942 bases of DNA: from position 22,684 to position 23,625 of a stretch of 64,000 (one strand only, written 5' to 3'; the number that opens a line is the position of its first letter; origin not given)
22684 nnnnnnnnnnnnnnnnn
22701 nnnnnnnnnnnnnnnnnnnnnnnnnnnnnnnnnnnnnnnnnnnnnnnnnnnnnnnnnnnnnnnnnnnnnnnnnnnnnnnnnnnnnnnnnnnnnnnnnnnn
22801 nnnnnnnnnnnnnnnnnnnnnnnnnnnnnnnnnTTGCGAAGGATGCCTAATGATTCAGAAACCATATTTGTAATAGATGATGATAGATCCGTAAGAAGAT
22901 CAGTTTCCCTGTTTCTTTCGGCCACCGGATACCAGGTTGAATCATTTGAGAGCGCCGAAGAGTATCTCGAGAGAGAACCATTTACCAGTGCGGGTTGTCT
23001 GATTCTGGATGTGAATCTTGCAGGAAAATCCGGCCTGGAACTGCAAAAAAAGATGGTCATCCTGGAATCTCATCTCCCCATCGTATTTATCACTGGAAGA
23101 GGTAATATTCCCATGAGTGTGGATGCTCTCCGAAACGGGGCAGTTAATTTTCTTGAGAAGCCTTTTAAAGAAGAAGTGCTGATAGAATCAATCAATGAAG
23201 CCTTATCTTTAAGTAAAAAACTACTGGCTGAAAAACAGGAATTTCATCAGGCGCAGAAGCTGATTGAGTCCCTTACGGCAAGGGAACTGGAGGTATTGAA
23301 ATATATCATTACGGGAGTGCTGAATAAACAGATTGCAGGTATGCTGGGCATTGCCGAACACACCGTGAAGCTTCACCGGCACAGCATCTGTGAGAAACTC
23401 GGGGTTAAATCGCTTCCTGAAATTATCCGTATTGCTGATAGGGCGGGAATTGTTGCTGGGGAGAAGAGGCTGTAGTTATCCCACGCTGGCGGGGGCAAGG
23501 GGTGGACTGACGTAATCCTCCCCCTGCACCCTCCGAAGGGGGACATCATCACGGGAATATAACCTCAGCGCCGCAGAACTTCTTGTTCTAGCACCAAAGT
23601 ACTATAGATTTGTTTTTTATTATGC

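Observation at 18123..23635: Three copies of a 16-bp 7-2-7 palindrome locked 23 nt upstream of a TAnnTTTG -7 box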

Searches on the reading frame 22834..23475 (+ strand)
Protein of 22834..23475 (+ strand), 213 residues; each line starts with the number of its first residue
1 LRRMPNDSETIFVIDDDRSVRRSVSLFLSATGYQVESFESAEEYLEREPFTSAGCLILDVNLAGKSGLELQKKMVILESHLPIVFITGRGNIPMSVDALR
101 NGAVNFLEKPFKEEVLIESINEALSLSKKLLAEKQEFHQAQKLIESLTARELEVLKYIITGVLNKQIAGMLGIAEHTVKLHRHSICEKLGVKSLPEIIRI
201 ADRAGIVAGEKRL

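Call 8: search_protein_families(library=pfam, proteins=[window:22834-23475:+], max_evalue=0.01)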
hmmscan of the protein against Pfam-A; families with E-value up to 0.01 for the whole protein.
window:22834-23475:+ (213 aa): 4 families
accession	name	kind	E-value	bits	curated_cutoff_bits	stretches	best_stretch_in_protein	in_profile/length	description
PF00072.30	Response_reg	-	9.5e-24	84.1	30.2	1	11-120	1-110/111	Response regulator receiver domain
PF00196.25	GerE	-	2.3e-19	69.2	23.5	1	145-201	1-57/57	Bacterial regulatory proteins, luxR family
PF06490.17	FleQ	-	0.00083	20.1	22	1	10-123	1-106/108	Flagellar regulatory protein FleQ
PF08281.18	Sigma70_r4_2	-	0.0028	17.7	25.7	1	139-187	3-52/54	Sigma-70, region 4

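Call 10: find_homologous_proteins(query=window:22834-23475:+, max_evalue=1e-20)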
Query window:22834-23475:+ (213 aa): 3778 proteins with E <= 1e-20 among 4656 candidates; the best 120 are listed.
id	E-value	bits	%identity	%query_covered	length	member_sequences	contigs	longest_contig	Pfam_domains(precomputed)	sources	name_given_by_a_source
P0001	3.0e-122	424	96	99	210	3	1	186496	PF00196.26,PF00072.31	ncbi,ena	-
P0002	2.8e-108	378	84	99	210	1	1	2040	PF00196.26,PF00072.31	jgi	jgi:FixJ family two-component response regulator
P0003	3.6e-105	368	83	98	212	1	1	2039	PF00196.26,PF00072.31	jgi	-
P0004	2.1e-104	365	83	99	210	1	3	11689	PF00196.26,PF00072.31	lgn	-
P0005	2.9e-104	365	81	99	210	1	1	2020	PF00196.26,PF00072.31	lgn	-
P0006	8.2e-101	354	80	96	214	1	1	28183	PF00196.26,PF00072.31,PF06490.18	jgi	jgi:FixJ family two-component response regulator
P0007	1.5e-100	353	77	98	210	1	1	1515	PF00196.26,PF00072.31,PF06490.18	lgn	-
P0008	2.7e-100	352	76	98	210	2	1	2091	PF00196.26,PF00072.31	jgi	jgi:FixJ family two-component response regulator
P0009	9.6e-99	347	78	98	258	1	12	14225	PF00196.26,PF00072.31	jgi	jgi:FixJ family two-component response regulator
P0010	1.2e-98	347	75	99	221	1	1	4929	PF00196.26,PF00072.31,PF06490.18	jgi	jgi:FixJ family two-component response regulator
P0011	2.7e-98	345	74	99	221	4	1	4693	PF00196.26,PF00072.31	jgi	jgi:FixJ family two-component response regulator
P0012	3.4e-98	345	77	97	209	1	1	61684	PF00196.26,PF00072.31,PF06490.18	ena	-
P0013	1.3e-97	343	77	98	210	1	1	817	PF00196.26,PF00072.31,PF06490.18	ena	-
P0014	4.0e-97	342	76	98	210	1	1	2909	PF00196.26,PF00072.31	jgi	jgi:FixJ family two-component response regulator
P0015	4.2e-97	342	76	97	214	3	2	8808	PF00196.26,PF00072.31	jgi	-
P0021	7.7e-96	337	75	99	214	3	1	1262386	PF00196.26,PF00072.31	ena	-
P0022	8.1e-96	337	84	88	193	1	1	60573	PF00196.26,PF00072.31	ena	-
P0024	1.1e-95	337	76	97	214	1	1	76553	PF00196.26,PF00072.31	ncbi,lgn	-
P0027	1.8e-86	307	70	95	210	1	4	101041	PF00196.26,PF00072.31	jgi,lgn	jgi:FixJ family two-component response regulator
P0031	2.3e-83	297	65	98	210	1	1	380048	PF00196.26,PF08281.19,PF00072.31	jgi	jgi:FixJ family two-component response regulator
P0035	5.3e-83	296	66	97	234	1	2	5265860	PF00196.26,PF00072.31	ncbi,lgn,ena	-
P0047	9.7e-82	291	67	96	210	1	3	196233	PF00196.26,PF00072.31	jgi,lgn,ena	-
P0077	2.4e-80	287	65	94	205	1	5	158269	PF00196.26,PF00072.31,PF06490.18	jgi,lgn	jgi:FixJ family two-component response regulator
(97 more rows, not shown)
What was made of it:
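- Closest known: FixL/FixJ. Same: Public sources name the orthologs as FixJ-family regulators (call 10).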

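Call 11: find_encoding_contigs(protein=P0001, flank=10000, max_places=2)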
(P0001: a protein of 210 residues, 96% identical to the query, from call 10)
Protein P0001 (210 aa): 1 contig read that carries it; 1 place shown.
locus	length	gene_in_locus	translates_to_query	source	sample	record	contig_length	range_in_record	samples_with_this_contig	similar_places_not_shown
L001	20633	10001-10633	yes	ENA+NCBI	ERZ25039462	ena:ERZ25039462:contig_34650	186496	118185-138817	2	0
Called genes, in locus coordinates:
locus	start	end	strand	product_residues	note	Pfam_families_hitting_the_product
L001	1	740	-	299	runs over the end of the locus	PF04909:Amidohydro_2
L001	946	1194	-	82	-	PF04960:Glutaminase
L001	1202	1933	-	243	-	PF04960:Glutaminase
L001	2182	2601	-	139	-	-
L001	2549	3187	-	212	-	PF19577:DcaP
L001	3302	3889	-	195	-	PF13590:DUF4136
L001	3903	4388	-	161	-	-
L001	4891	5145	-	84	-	-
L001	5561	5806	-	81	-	-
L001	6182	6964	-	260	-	-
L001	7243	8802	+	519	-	PF00924:MS_channel_2nd, PF21082:MS_channel_3rd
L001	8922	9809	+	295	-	PF00512:HisKA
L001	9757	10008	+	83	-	PF02518:HATPase_c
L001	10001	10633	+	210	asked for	PF00072:Response_reg, PF00196:GerE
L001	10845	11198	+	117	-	PF00072:Response_reg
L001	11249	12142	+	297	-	PF04055:Radical_SAM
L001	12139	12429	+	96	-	-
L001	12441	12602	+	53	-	-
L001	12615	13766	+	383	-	-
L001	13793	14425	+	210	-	PF14059:DUF4251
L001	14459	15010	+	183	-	PF13505:OMP_b-brl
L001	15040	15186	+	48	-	-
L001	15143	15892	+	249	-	PF03976:PPK2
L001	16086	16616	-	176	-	-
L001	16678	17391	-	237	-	-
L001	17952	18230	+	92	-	-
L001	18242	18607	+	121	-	PF09579:Spore_YtfJ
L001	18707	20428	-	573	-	PF00884:Sulfatase, PF01663:Phosphodiest (faint), PF16347:SGSH_C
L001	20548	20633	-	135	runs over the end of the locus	PF00383:dCMP_cyt_deam_1, PF14437:MafB19-deam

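Call 12: find_encoding_contigs(protein=P0022, flank=10000, max_places=2)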
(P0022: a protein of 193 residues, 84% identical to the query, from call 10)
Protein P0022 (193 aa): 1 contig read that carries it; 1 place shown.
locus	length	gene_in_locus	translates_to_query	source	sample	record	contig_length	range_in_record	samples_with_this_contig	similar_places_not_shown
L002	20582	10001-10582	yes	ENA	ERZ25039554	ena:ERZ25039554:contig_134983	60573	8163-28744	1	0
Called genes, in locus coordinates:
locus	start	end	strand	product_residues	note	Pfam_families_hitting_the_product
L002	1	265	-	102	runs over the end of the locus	-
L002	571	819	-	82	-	PF04960:Glutaminase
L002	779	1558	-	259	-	PF04960:Glutaminase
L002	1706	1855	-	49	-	-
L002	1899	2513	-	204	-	-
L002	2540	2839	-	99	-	-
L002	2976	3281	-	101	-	PF13590:DUF4136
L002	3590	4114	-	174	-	-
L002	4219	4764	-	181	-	PF13590:DUF4136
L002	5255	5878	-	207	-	-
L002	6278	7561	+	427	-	PF00924:MS_channel_2nd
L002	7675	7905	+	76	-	-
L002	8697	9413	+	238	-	PF00512:HisKA (weak)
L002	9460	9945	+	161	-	PF02518:HATPase_c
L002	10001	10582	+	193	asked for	PF00072:Response_reg, PF00196:GerE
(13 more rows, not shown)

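Call 13: find_encoding_contigs(protein=P0012, flank=10000, max_places=2)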
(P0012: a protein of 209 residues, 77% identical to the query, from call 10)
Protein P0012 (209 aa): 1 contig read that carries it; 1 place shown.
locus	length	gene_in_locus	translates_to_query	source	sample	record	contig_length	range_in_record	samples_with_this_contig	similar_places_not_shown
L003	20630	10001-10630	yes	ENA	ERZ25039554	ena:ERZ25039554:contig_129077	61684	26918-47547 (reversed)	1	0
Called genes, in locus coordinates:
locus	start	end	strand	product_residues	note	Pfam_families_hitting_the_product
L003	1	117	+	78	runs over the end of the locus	-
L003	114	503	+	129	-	-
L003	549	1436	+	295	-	-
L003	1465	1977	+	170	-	-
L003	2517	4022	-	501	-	-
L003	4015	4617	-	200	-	PF16316:DUF4956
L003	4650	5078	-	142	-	-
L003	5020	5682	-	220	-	-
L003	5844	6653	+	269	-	PF01103:Omp85 (weak)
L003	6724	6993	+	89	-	-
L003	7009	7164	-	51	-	-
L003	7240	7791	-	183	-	-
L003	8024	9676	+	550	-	PF00924:MS_channel_2nd, PF21082:MS_channel_3rd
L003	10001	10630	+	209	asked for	PF00072:Response_reg, PF06490:FleQ (faint), PF00196:GerE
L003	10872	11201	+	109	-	PF14059:DUF4251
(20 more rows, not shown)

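Call 14: find_encoding_contigs(protein=P0021, flank=10000, max_places=1)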
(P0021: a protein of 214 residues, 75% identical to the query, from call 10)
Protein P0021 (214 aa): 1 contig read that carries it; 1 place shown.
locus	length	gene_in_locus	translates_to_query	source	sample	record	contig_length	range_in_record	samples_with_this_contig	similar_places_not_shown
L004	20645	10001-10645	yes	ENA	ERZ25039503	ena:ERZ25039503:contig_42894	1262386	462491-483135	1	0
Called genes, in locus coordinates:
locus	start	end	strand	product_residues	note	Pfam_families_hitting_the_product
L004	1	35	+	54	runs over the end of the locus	-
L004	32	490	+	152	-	-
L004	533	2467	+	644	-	-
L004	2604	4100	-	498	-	-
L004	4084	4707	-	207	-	PF16316:DUF4956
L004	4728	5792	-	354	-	-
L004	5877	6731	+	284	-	PF01103:Omp85 (weak)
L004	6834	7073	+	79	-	-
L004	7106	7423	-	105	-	-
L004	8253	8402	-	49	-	-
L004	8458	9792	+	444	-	PF00924:MS_channel_2nd, PF21082:MS_channel_3rd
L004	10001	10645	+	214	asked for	PF00072:Response_reg, PF00196:GerE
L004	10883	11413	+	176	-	PF14059:DUF4251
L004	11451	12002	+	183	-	PF13505:OMP_b-brl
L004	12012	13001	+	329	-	PF03976:PPK2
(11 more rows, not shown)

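Call 15: find_encoding_contigs(protein=P0024, flank=10000, max_places=1)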
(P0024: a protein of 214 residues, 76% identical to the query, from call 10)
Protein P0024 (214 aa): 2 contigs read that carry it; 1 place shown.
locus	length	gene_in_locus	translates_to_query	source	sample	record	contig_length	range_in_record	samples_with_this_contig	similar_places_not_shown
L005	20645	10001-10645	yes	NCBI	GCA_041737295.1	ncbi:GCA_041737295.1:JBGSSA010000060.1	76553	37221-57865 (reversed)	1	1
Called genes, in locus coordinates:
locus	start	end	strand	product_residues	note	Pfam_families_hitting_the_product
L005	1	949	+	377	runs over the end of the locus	PF01103:Omp85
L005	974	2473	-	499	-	PF03349:Toluene_X (faint)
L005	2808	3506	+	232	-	PF13590:DUF4136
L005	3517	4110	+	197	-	-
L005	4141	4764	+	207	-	PF05736:OprF (weak)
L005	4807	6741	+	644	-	-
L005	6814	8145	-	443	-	-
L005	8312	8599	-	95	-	PF16316:DUF4956 (weak)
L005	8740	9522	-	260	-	-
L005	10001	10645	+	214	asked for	PF00072:Response_reg, PF00196:GerE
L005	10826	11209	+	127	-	PF07784:DUF1622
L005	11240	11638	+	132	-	PF02656:DUF202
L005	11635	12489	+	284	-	PF13599:Pentapeptide_4 (faint), PF25296:Decapeptide (faint), PF00805:Pentapeptide, PF13576:Pentapeptide_3 (weak), PF00805:Pentapeptide (weak)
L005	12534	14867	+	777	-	PF00884:Sulfatase, PF16347:SGSH_C (faint)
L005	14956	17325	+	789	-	PF00884:Sulfatase, PF16347:SGSH_C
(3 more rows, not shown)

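Call 16: find_encoding_contigs(protein=P0035, flank=10000, max_places=1)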
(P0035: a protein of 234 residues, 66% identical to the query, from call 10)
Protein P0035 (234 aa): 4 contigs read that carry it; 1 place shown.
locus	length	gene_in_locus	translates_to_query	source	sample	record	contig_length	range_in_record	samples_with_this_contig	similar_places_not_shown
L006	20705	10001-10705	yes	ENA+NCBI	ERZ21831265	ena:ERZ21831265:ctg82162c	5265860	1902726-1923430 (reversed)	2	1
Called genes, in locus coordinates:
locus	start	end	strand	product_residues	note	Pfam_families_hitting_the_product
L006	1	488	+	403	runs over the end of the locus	PF07719:TPR_2 (faint), PF13414:TPR_11 (faint)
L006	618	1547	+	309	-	PF01210:NAD_Gly3P_dh_N (weak), PF02558:ApbA, PF08546:ApbA_C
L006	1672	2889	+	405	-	PF13098:Thioredoxin_2 (faint), PF08534:Redoxin, PF00085:Thioredoxin (faint), PF00578:AhpC-TSA, PF13905:Thioredoxin_8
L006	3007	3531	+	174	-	PF09603:Fib_succ_major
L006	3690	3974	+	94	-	PF01909:NTP_transf_2, PF18765:Polbeta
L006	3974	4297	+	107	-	PF01934:HepT-like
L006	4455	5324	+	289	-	PF13714:PEP_mutase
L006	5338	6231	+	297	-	PF09603:Fib_succ_major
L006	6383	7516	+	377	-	PF01757:Acyl_transf_3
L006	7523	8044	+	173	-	PF08002:DUF1697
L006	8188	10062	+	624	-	PF04392:ABC_sub_bind, PF00512:HisKA, PF02518:HATPase_c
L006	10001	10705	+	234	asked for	PF00072:Response_reg, PF00196:GerE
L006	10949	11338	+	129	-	PF00072:Response_reg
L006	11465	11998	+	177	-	-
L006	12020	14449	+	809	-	PF00884:Sulfatase, PF16347:SGSH_C (weak)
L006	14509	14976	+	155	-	-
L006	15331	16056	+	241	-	-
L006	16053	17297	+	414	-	PF03009:GDPD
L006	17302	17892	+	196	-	-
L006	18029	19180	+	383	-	PF01103:Omp85 (weak)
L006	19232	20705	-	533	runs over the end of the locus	PF17164:DUF5122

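Call 17: find_encoding_contigs(protein=P0027, flank=10000, max_places=1)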
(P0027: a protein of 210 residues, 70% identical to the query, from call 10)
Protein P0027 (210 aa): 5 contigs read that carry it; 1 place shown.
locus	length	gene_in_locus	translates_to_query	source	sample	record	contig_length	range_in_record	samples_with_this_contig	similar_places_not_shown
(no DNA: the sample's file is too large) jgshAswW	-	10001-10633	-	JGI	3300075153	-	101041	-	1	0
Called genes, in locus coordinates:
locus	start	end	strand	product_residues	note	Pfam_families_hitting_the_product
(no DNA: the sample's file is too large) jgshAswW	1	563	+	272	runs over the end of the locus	PF06439:3keto-disac_hyd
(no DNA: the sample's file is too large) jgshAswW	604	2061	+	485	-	-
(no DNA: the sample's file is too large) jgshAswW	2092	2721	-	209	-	-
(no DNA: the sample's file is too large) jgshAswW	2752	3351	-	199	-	-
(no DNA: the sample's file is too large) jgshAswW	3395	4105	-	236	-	PF13590:DUF4136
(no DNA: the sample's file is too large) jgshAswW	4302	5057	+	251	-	PF13505:OMP_b-brl (weak), PF13568:OMP_b-brl_2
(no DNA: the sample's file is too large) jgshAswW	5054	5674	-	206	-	-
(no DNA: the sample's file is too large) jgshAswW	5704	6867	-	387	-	PF01103:Omp85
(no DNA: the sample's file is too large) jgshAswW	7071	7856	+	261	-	-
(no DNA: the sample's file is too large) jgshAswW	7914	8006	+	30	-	-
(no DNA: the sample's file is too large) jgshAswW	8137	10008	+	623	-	PF00512:HisKA, PF02518:HATPase_c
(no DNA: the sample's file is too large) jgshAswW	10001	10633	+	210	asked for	PF00072:Response_reg, PF00196:GerE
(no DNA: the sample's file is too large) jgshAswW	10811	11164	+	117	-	PF00072:Response_reg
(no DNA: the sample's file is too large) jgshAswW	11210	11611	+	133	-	PF07784:DUF1622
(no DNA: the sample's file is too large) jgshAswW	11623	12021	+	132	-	PF02656:DUF202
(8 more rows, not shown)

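Call 29: search_solved_structures(query=window:22843-23472:+, max_evalue=1e-8, show_alignments=3)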
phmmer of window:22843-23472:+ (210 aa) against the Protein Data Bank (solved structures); distinct sequences matched with E-value up to 1e-8: 40.
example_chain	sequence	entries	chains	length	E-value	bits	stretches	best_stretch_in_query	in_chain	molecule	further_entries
1yio_A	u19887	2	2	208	3.2e-53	183.7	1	6-200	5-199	response regulatory protein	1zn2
5xso_A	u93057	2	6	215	2.8e-38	135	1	7-204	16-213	Response regulator FixJ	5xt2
1d5w_A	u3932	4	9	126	1.5e-24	90.2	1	6-120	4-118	TRANSCRIPTIONAL REGULATORY PROTEIN FIXJ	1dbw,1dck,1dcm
1l5y_A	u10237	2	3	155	3.7e-24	88.9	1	6-139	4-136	C4-DICARBOXYLATE TRANSPORT TRANSCRIPTIONAL REGULATORY PROTEIN DCTD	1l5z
1qkk_A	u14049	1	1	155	4.3e-24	88.7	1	6-138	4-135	C4-DICARBOXYLATE TRANSPORT TRANSCRIPTIONAL REGULATORY PROTEIN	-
3kto_A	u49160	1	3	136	1.3e-14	57.8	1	5-124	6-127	Response regulator receiver protein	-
5tqj_A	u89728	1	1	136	1.5e-14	57.6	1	7-123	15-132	Response regulator receiver protein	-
4d6x_A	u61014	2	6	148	7.7e-14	55.3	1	7-130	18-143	BACTERIAL REGULATORY, FIS FAMILY PROTEIN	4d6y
1a04_A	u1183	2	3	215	1.7e-13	54.2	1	5-193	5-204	NITRATE/NITRITE RESPONSE REGULATOR PROTEIN NARL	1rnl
7w9h_A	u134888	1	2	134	5.8e-13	52.4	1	8-117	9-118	Response regulator protein FleR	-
1zy2_A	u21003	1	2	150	1.1e-12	51.5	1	8-146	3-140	transcriptional regulator NtrC1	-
5m7n_A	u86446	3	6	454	2.1e-12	50.6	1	7-129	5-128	Nitrogen assimilation regulatory protein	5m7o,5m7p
3jte_A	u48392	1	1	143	2.6e-12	50.3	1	8-135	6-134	Response regulator receiver protein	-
9xzo_A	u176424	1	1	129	4e-12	49.7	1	8-121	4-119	De novo protein M1X0B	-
8a5r_AAA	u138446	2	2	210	4e-12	49.7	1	136-203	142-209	Light-activated DNA-binding protein EL222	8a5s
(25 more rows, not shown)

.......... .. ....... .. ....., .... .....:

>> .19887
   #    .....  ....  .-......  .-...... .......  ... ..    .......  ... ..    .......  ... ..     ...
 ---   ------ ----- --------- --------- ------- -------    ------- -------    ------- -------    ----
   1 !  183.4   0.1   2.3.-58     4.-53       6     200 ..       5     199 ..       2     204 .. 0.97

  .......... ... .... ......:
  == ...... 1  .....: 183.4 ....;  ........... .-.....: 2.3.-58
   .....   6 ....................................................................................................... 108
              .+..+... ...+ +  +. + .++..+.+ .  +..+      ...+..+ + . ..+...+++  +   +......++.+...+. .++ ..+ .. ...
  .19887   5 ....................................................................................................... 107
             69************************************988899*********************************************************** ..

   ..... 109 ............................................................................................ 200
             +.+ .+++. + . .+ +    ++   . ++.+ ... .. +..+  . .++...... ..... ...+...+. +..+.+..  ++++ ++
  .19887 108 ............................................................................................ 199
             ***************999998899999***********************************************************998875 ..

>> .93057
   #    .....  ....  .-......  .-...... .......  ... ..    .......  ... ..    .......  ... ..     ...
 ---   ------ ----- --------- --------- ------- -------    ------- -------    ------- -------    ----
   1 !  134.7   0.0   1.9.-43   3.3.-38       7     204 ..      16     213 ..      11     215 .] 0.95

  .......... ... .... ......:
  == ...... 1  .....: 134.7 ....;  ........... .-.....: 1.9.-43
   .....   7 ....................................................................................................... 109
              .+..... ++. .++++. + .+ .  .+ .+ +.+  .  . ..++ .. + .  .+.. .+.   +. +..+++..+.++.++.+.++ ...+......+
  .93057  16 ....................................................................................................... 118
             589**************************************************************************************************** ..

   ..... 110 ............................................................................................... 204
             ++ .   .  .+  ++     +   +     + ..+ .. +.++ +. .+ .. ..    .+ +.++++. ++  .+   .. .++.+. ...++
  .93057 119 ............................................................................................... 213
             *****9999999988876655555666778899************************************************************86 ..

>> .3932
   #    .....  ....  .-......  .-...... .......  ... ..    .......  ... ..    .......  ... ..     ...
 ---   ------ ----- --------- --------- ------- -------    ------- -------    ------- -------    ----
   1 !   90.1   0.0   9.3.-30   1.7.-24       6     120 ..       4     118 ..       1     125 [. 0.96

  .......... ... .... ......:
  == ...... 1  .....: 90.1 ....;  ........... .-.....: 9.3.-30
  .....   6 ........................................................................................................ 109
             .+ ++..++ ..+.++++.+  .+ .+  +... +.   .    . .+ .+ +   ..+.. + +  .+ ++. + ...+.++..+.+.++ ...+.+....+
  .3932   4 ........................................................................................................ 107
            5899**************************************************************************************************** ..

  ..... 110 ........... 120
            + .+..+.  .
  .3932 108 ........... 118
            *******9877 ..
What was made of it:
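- Closest known: FixL/FixJ. Same: FixJ is the second-best solved relative (E 2.8e-38, call 29).
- The recognition helix is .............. here and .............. in StyR (call 29).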

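Call 67: find_encoding_contigs(protein=P0031, flank=10000, max_places=1)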
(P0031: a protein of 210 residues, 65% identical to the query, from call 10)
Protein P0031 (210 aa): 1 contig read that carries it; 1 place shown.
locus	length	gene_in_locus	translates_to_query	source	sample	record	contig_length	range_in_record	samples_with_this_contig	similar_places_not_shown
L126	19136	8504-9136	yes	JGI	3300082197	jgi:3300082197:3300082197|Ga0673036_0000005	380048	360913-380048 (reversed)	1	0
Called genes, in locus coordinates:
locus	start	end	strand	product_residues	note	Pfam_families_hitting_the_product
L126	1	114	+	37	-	?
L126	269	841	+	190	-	PF14059:DUF4251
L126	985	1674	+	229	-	-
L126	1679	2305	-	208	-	-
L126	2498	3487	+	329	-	-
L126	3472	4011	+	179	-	-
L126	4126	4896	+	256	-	PF13505:OMP_b-brl, PF13568:OMP_b-brl_2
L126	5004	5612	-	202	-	-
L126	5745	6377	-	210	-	-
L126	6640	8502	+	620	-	PF04392:ABC_sub_bind (faint), PF00512:HisKA, PF02518:HATPase_c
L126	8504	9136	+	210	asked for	PF00072:Response_reg, PF08281:Sigma70_r4_2 (weak), PF00196:GerE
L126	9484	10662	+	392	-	-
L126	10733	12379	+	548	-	PF00916:Sulfate_transp, PF01740:STAS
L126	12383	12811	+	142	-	PF10807:DUF2541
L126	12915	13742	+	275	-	-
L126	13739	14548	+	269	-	PF09865:DUF2092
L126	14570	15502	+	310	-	-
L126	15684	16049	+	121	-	PF00072:Response_reg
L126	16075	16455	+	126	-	PF07784:DUF1622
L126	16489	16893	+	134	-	PF02656:DUF202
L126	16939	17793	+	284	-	PF13593:SBF_like, PF01758:SBF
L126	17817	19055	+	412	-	PF04055:Radical_SAM, PF13186:SPASM (weak)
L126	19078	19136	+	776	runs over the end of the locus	PF00884:Sulfatase, PF16347:SGSH_C (weak)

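Call 68: find_encoding_contigs(protein=P0047, flank=10000, max_places=1)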
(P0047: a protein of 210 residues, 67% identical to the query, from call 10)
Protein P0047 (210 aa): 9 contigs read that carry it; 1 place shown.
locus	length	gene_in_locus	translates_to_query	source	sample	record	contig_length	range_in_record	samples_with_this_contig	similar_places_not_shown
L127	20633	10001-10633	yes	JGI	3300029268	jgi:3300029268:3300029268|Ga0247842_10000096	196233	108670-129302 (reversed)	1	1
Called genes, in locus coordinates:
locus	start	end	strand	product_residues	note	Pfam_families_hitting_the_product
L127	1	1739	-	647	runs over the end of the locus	PF12439:GDE_N, PF06202:GDE_C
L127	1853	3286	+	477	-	PF28492:Beta_helix_4 (faint), PF13229:Beta_helix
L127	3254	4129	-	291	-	PF02629:CoA_binding, PF13607:Succ_CoA_lig, PF00549:Ligase_CoA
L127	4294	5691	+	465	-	PF10396:TrmE_N, PF12631:MnmE_helical, PF00071:Ras, PF00350:Dynamin_N (faint), PF01926:MMR_HSR1, PF02421:FeoB_N, PF08477:Roc (faint)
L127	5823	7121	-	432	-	PF13657:Couple_hipA, PF07804:HipA_C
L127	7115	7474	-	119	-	PF12844:HTH_19 (weak), PF13560:HTH_31 (weak), PF01381:HTH_3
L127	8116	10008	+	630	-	PF04392:ABC_sub_bind, PF00512:HisKA, PF02518:HATPase_c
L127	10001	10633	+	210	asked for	PF00072:Response_reg, PF00196:GerE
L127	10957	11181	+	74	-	PF00072:Response_reg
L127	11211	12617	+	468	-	PF10009:DUF2252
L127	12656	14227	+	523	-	PF00884:Sulfatase, PF16347:SGSH_C (weak), PF14707:Sulfatase_C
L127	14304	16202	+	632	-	PF00149:Metallophos, PF02872:5_nucleotid_C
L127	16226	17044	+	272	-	-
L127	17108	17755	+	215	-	-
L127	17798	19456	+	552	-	PF00924:MS_channel_2nd, PF21082:MS_channel_3rd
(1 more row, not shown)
